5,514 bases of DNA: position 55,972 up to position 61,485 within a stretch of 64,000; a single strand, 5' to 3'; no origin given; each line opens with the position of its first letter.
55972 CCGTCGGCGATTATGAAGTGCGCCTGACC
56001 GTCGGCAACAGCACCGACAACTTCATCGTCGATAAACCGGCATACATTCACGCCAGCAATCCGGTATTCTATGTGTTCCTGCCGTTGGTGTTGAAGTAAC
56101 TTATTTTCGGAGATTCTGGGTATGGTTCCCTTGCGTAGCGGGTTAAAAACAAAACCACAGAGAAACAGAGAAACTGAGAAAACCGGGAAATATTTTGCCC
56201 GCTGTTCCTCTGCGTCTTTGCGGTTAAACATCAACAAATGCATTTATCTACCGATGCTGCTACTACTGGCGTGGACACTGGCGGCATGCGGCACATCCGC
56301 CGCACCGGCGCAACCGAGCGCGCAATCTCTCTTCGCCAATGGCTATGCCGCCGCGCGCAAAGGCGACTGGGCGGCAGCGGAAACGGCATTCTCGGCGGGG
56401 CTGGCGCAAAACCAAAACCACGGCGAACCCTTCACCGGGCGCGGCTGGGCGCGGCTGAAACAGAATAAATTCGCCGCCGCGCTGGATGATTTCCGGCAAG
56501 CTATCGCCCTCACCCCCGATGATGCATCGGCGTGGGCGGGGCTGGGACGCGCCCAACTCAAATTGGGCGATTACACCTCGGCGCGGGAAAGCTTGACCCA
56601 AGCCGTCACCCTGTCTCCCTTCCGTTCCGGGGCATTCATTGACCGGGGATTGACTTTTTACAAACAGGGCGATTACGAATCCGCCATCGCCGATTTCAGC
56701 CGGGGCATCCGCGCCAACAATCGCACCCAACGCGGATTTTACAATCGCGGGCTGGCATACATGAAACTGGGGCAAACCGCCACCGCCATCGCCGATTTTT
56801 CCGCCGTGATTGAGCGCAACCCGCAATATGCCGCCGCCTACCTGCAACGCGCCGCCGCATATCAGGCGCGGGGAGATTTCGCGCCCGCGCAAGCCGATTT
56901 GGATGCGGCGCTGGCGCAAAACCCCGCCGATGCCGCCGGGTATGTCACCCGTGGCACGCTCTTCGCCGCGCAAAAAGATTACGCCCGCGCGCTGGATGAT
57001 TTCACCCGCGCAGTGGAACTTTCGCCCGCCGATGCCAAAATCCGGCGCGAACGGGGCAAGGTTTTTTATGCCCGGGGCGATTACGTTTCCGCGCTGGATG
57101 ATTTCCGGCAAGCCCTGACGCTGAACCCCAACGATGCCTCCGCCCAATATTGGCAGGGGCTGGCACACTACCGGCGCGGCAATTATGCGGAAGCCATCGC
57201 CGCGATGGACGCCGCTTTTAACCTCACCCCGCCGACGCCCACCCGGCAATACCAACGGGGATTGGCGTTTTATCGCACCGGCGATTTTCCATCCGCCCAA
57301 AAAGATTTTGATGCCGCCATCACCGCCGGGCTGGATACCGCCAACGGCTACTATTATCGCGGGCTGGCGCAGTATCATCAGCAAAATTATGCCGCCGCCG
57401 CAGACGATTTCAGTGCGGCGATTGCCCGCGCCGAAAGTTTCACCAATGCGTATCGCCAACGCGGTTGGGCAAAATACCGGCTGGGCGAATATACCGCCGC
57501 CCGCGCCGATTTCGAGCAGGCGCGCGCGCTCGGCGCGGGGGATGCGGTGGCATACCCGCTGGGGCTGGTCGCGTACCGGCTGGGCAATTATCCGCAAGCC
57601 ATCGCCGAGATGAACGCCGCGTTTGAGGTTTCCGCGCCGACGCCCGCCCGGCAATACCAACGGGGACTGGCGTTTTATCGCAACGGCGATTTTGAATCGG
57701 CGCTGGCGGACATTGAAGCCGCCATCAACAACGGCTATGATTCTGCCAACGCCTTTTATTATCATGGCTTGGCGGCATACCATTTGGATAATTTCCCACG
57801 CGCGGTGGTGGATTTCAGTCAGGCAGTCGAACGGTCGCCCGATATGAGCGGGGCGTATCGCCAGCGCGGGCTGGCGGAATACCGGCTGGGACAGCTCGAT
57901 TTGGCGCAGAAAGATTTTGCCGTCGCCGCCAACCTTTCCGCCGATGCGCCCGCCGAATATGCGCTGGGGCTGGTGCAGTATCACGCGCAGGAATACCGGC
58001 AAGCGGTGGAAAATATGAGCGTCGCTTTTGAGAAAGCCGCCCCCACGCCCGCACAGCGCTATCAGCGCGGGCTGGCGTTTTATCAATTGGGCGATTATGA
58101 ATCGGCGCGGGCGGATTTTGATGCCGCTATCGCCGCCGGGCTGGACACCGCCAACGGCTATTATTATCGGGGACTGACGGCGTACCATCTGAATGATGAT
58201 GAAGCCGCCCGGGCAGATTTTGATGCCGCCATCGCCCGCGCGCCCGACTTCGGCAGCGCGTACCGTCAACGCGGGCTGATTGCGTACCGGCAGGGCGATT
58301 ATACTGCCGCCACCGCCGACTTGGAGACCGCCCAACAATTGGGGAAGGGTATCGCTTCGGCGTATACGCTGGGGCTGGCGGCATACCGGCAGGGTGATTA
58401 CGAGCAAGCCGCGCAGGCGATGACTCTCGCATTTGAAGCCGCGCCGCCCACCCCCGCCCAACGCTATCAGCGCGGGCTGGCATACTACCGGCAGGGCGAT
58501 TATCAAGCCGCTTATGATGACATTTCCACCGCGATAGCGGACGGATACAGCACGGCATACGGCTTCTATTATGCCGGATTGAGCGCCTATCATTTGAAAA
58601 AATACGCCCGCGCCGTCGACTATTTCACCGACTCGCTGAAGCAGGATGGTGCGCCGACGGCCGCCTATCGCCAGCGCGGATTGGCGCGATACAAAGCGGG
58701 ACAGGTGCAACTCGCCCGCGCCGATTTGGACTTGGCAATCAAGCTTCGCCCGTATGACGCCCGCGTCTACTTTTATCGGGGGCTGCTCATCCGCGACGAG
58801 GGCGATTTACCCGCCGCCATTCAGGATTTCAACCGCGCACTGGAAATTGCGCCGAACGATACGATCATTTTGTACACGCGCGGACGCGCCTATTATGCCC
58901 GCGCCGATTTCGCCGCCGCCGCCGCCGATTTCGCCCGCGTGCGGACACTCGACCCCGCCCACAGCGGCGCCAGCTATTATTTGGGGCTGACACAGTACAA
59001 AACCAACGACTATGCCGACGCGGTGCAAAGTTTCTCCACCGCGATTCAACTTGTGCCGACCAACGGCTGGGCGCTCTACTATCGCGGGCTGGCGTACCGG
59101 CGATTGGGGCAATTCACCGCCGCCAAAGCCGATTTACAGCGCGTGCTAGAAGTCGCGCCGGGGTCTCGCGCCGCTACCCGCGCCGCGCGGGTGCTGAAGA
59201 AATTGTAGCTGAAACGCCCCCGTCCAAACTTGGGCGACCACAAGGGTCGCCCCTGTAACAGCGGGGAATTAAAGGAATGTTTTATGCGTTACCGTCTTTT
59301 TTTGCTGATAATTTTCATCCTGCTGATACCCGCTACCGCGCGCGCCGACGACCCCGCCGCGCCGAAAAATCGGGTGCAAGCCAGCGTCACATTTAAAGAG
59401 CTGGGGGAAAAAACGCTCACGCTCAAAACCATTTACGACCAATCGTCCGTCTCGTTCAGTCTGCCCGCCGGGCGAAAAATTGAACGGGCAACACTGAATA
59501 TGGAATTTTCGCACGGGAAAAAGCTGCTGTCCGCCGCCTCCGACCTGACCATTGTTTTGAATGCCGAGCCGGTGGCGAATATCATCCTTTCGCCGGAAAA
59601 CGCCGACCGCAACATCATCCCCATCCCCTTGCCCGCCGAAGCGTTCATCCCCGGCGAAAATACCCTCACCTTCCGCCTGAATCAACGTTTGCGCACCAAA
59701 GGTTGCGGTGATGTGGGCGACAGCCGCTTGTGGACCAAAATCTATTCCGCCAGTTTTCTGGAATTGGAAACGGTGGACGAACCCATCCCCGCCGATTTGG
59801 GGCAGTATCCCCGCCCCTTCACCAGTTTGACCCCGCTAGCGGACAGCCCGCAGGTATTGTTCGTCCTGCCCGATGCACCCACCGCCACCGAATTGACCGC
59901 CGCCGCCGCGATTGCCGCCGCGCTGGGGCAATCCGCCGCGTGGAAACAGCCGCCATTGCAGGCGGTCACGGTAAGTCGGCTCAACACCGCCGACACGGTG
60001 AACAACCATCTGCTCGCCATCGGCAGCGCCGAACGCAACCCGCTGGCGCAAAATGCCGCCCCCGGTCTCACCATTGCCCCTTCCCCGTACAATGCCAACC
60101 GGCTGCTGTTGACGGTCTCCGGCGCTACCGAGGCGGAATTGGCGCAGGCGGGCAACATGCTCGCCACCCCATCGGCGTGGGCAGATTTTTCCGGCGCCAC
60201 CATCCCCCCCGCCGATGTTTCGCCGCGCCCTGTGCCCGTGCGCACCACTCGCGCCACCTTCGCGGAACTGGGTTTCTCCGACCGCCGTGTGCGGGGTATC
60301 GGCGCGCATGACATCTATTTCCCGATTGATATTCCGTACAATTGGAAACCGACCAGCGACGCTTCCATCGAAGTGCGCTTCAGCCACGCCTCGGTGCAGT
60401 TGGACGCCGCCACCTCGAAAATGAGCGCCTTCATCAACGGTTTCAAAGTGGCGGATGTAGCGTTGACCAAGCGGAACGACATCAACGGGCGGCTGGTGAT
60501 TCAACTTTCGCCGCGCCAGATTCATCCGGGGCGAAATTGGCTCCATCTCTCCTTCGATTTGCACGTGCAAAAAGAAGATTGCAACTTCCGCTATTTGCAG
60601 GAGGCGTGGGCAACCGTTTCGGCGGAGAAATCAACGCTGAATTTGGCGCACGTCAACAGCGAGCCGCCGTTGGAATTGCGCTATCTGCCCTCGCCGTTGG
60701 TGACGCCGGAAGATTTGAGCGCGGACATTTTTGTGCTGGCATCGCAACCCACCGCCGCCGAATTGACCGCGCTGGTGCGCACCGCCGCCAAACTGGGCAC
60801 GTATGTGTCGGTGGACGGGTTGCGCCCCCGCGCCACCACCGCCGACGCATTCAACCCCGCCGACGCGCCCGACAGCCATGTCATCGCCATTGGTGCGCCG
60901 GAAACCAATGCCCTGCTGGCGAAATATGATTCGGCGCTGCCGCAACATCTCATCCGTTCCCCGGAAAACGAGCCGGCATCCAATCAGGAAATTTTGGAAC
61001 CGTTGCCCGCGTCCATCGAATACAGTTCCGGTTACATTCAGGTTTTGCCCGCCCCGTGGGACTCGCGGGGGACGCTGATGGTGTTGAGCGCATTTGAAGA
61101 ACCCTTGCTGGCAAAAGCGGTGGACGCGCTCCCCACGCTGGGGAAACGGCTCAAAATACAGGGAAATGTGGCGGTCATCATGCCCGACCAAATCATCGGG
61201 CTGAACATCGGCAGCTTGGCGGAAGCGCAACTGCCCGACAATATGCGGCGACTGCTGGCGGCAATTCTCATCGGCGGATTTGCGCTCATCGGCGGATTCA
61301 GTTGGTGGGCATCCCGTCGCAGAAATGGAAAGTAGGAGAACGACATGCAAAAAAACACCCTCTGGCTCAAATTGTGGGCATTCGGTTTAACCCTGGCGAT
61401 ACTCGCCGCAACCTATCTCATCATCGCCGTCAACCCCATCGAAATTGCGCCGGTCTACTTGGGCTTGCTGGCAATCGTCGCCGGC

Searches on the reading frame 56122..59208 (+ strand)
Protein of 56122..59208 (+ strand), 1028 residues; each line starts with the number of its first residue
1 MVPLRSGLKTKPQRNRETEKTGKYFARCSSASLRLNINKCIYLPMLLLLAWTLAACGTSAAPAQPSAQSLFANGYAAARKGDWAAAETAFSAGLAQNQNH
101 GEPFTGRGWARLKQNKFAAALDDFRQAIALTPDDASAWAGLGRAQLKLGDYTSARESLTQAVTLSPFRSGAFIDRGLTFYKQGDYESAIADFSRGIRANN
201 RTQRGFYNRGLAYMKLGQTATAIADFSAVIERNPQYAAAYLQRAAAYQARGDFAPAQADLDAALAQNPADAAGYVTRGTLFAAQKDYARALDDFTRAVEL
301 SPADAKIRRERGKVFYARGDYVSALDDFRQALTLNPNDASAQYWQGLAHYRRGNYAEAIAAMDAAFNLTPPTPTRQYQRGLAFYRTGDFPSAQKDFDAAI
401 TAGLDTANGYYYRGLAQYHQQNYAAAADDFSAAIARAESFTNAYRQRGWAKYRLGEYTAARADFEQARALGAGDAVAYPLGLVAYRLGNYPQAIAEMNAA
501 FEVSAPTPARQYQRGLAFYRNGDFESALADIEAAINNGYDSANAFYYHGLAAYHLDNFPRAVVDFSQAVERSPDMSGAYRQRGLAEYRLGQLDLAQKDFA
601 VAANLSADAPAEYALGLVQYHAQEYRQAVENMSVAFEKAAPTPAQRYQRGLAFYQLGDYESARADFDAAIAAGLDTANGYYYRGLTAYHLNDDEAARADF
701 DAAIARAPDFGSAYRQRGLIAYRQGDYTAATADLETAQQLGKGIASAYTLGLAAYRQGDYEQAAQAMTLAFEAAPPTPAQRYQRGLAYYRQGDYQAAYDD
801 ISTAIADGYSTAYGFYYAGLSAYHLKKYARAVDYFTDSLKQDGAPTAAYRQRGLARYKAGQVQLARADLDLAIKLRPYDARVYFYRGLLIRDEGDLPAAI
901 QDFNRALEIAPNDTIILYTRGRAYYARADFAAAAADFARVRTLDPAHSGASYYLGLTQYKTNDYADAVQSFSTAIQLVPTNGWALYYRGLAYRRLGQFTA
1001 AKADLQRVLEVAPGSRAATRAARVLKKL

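Call 79: search_protein_families(library=pfam, max_evalue=0.0001, proteins=[window:56122-59208:+])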
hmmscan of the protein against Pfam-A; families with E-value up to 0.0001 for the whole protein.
window:56122-59208:+ (1028 aa): 16 families
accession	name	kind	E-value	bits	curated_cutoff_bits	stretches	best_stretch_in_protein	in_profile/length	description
PF07719.23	TPR_2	-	4.1e-122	388.8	27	3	307-338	3-34/34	Tetratricopeptide repeat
PF00515.34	TPR_1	-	3.2e-112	362.7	27.8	4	205-236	3-34/34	Tetratricopeptide repeat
PF13432.12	TPR_16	-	1.4e-101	332.7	32.7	10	107-167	3-63/65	Tetratricopeptide repeat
PF13371.12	TPR_9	-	2.3e-78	258.6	35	4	281-341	5-65/73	Tetratricopeptide repeat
PF13414.12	TPR_11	-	9.8e-64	211.2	26.8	7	312-353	1-42/42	TPR repeat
PF13181.12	TPR_8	-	8.6e-58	188.1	25.7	0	135-166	1-32/34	Tetratricopeptide repeat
PF13174.12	TPR_6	-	8.3e-39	130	26.3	0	984-1015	2-33/33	Tetratricopeptide repeat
PF13428.12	TPR_14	-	2.4e-36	120.8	23.5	0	983-1020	2-39/44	Tetratricopeptide repeat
PF13424.12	TPR_12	-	1.3e-35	121.9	30.1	0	274-334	6-74/77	Tetratricopeptide repeat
PF12895.13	ANAPC3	-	1.2e-30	106.1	27.2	0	330-374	14-57/82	Anaphase-promoting complex, cyclosome, subunit 3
PF14559.12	TPR_19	-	6e-30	103.8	25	3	112-161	2-51/68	Tetratricopeptide repeat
PF13431.12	TPR_17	-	3e-29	99.3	24.4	0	124-156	2-34/34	Tetratricopeptide repeat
PF23914.1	TPR_CcmH_CycH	-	2.2e-19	70.3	42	2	225-375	4-157/158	Cytochrome c-type biogenesis protein H TPR domain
PF25062.1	ARM_TT21_N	-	1e-13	52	40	0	177-288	108-219/222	Tetratricopeptide repeat protein 21 N-terminal ARM repeat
PF14853.12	Fis1_TPR_C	-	1.8e-12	47.7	25.3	0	985-1018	4-37/53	Fis1 C-terminal tetratricopeptide repeat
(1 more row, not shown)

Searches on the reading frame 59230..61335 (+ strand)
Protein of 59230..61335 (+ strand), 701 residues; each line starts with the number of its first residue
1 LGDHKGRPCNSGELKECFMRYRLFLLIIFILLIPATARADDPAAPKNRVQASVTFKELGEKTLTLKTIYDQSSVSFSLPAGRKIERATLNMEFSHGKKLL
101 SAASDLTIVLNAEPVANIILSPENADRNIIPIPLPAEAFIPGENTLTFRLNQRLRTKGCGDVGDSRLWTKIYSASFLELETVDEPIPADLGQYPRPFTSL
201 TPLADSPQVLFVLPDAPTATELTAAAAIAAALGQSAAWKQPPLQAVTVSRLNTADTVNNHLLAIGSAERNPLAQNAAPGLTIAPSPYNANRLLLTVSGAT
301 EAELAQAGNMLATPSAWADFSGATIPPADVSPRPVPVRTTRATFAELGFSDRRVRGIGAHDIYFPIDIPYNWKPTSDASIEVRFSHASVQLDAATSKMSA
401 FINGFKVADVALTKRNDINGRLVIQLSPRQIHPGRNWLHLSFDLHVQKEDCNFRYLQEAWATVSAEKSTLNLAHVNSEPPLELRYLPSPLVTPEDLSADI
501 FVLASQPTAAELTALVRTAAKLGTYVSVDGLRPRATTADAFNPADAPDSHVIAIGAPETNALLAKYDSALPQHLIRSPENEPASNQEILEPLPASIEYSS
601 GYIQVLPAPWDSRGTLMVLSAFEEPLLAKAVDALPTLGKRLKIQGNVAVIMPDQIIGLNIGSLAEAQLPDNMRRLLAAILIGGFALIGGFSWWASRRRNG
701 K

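Call 79: search_protein_families(library=pfam, max_evalue=0.0001, proteins=[window:59230-61335:+])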
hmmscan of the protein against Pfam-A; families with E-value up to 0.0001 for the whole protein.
window:59230-61335:+ (701 aa): 1 family
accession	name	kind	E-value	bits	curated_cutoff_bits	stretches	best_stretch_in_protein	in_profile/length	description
PF03170.19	BcsB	-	3.7e-69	234.1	21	1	50-577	3-553/606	Bacterial cellulose synthase subunit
